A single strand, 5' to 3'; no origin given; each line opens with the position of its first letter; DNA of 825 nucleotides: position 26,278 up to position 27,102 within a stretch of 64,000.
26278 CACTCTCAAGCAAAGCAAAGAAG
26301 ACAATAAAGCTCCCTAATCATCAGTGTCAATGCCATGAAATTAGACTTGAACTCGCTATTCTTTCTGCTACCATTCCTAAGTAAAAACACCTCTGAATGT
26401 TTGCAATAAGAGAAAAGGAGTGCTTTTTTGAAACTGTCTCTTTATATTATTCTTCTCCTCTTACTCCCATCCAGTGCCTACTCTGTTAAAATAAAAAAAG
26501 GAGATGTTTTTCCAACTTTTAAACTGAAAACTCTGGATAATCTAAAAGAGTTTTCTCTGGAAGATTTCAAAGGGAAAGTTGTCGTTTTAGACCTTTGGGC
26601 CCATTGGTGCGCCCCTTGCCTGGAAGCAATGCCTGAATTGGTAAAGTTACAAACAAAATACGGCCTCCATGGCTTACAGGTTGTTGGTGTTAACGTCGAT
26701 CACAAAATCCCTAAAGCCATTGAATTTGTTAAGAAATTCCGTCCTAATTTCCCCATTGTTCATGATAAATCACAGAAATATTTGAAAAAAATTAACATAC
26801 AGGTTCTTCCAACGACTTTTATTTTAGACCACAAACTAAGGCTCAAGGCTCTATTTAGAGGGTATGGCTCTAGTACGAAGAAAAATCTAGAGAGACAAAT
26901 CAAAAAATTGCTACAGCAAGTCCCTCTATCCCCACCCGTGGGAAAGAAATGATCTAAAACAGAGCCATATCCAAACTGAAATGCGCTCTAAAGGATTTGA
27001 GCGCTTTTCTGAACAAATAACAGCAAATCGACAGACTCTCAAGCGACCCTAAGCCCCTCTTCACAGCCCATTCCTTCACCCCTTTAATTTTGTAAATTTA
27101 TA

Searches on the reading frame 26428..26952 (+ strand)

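Call 59: search_protein_families(library=pfam, proteins=[window:26428-26952:+], max_evalue=0.0001)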
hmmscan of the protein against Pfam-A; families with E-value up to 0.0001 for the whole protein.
window:26428-26952:+ (174 aa): 5 families
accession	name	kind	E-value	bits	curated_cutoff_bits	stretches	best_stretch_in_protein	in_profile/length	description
PF08534.16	Redoxin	-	6.5e-26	91.3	26.6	1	23-158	1-148/148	Redoxin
PF00578.27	AhpC-TSA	-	2.2e-22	79.8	26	1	25-139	2-121/124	AhpC/TSA family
PF13905.12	Thioredoxin_8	-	6.6e-15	55.7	27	1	49-136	1-91/94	Thioredoxin-like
PF00085.26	Thioredoxin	-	2.1e-08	34.6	23.5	1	49-111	18-79/103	Thioredoxin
PF13098.12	Thioredoxin_2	-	1.4e-05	25.8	27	1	48-149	4-97/104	Thioredoxin-like domain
